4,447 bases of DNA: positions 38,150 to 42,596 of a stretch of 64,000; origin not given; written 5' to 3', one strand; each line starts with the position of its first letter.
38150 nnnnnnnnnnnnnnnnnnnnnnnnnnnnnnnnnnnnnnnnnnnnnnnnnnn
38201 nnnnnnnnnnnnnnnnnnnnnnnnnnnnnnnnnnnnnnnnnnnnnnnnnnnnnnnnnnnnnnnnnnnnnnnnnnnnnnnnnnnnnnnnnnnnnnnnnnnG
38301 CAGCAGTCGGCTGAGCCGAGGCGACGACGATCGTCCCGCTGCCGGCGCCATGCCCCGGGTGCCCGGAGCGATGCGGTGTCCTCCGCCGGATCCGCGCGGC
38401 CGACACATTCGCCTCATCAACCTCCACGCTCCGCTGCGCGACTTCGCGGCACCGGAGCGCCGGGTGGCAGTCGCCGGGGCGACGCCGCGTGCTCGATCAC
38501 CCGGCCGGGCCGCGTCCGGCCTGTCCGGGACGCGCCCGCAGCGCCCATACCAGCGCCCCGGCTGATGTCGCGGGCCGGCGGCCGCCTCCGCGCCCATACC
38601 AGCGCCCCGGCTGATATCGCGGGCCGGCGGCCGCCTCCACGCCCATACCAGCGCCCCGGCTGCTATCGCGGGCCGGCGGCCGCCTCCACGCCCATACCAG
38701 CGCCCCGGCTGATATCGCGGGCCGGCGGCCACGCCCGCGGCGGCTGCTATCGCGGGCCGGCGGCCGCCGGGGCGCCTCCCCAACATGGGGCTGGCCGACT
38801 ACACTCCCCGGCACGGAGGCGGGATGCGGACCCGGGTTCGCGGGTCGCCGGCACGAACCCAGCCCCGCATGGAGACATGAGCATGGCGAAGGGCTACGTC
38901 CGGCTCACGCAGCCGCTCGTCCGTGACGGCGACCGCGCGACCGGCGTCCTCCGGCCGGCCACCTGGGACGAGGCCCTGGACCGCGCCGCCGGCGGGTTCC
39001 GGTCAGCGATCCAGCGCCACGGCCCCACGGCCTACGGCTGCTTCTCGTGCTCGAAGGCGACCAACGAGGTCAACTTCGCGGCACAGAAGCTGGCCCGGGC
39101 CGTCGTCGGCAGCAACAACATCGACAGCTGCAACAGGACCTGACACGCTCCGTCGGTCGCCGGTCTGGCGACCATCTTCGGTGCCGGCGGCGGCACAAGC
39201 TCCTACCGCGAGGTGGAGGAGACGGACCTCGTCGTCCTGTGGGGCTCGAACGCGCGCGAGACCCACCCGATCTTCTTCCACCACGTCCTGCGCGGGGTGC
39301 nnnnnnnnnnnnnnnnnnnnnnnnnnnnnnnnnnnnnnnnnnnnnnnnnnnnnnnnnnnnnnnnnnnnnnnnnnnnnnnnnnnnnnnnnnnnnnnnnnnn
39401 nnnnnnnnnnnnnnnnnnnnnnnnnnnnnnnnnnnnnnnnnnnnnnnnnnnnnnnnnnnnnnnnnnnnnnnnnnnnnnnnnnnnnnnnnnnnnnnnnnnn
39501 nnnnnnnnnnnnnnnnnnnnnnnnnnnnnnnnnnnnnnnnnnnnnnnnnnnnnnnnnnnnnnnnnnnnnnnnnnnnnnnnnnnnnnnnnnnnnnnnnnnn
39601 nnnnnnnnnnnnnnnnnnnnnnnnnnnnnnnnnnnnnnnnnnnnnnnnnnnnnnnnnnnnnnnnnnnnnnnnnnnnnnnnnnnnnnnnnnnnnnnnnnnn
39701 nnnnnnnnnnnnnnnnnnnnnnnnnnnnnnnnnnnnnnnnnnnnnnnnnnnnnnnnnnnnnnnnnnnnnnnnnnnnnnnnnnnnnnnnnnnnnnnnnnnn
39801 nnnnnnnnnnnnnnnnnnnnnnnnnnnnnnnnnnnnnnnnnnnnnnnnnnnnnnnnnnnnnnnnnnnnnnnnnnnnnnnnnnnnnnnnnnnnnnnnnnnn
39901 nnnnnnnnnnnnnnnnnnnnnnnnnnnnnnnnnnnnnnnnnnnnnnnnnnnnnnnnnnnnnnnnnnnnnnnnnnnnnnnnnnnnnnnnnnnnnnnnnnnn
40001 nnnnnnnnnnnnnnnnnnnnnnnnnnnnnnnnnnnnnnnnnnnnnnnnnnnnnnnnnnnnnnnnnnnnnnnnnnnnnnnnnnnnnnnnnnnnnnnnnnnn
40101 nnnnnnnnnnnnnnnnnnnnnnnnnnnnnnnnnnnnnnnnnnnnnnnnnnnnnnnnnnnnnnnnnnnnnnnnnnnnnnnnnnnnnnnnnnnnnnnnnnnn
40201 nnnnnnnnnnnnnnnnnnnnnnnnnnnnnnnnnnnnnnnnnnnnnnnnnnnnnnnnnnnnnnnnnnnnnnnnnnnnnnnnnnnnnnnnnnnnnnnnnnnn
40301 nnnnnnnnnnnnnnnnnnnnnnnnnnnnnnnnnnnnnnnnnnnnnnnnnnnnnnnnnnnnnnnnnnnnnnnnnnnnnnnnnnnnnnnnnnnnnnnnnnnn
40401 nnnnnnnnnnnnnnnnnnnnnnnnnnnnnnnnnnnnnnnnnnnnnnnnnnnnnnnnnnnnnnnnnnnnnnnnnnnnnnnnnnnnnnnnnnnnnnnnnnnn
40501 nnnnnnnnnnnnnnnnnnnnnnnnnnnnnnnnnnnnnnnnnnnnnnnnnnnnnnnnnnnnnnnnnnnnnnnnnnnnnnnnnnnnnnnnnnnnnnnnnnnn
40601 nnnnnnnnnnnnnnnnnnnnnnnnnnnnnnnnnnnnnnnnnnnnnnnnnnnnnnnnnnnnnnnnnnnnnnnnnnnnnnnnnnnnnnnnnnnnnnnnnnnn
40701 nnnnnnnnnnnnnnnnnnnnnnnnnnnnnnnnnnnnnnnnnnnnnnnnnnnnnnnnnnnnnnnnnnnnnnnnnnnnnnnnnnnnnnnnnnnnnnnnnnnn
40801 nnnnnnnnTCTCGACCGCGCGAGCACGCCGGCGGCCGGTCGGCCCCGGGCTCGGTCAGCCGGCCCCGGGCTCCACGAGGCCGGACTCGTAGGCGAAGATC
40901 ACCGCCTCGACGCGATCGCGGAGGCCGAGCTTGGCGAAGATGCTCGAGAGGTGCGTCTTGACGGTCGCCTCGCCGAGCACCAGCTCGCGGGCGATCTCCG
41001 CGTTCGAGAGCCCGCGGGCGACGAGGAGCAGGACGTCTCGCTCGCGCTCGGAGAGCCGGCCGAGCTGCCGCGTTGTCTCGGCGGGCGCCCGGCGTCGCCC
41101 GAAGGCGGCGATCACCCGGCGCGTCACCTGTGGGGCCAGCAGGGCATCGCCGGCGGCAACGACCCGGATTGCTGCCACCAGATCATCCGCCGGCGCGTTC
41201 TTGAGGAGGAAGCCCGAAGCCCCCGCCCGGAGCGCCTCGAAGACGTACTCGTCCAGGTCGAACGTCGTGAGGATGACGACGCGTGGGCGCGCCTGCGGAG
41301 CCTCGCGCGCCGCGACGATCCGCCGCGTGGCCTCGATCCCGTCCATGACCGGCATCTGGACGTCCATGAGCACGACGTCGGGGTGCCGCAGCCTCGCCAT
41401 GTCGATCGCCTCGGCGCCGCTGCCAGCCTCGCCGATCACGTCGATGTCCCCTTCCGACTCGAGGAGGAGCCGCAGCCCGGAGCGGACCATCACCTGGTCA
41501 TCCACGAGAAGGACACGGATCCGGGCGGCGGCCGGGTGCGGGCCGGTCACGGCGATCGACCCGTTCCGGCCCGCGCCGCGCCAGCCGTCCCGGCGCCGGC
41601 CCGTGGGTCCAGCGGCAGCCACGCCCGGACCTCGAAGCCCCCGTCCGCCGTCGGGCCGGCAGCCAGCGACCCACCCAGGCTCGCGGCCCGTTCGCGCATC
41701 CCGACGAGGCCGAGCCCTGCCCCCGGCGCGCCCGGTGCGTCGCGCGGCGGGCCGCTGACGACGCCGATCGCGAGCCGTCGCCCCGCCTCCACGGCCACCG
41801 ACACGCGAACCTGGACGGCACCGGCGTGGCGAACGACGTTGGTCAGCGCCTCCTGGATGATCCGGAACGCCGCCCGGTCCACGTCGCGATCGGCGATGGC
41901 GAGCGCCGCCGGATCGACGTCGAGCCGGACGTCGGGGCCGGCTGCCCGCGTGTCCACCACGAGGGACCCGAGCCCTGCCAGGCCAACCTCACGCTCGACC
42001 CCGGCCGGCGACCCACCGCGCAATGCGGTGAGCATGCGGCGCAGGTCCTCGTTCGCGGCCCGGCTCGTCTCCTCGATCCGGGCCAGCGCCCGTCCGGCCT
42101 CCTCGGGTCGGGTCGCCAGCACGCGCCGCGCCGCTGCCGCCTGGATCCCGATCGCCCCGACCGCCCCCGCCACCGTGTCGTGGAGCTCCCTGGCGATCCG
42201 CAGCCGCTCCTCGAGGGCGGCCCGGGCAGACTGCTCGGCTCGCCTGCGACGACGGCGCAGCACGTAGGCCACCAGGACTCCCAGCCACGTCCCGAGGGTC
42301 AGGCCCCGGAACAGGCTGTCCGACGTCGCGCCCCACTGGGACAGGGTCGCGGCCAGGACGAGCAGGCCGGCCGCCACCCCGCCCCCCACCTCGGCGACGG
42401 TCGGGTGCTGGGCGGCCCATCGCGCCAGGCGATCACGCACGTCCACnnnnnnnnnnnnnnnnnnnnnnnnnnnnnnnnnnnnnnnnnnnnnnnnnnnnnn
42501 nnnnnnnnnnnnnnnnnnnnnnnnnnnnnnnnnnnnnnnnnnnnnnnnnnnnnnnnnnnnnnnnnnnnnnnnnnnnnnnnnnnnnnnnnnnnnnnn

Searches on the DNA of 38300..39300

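Call 39: search_rna_families(source=window, start=38300, end=39300, threshold=evalue, max_evalue=1)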
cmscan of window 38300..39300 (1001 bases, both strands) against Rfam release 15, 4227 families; matches with E-value up to 1: 1.
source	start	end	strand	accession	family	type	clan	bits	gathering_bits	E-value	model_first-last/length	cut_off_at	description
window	39138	39199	+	RF01989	SECIS_3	Cis-reg;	-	21.3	63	0.065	1-59/59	no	Selenocysteine insertion sequence 3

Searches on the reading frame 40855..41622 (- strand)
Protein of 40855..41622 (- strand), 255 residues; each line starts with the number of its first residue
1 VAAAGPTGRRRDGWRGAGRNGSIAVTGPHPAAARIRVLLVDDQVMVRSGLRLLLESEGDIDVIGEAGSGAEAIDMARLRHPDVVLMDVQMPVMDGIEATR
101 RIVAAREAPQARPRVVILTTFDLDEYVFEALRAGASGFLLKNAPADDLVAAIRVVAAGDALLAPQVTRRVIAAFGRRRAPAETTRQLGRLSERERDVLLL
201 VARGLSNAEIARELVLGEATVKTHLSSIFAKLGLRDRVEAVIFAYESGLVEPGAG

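Call 6: search_protein_families(library=pfam, proteins=[window:40855-41622:-], max_evalue=0.01)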
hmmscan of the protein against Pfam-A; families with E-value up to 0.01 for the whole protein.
window:40855-41622:- (255 aa): 5 families
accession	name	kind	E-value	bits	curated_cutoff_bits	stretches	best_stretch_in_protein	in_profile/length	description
PF00072.30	Response_reg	-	9.4e-27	93.8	30.2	1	37-153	1-111/111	Response regulator receiver domain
PF00196.25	GerE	-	1.2e-18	66.9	23.5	1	190-244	3-57/57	Bacterial regulatory proteins, luxR family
PF08281.18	Sigma70_r4_2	-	1.2e-08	34.9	25.7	1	185-228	6-50/54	Sigma-70, region 4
PF04545.22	Sigma70_r4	-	0.00014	21.8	24.1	1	187-232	2-48/50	Sigma-70, region 4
PF07638.17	Sigma70_ECF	-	0.0042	17.5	21.1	1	182-232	128-179/185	ECF sigma factor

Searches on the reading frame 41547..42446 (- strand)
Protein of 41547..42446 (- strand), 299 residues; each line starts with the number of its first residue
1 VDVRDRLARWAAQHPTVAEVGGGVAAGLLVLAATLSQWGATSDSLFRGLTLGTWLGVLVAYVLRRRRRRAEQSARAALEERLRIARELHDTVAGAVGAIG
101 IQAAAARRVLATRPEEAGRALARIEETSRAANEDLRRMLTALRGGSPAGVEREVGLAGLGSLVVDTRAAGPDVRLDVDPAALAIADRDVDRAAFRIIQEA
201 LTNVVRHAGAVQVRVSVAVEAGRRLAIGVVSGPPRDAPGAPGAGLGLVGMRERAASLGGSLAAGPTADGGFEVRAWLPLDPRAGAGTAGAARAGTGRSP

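Call 6: search_protein_families(library=pfam, proteins=[window:41547-42446:-], max_evalue=0.01)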
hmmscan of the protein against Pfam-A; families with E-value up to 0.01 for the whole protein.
window:41547-42446:- (299 aa): 2 families
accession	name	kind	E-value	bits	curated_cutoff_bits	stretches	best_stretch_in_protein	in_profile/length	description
PF07730.19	HisKA_3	-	6.1e-17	62.4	24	1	80-144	1-65/68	Histidine kinase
PF02518.31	HATPase_c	-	2e-08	35.1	26.4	1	191-280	4-110/111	Histidine kinase-, DNA gyrase B-, and HSP90-like ATPase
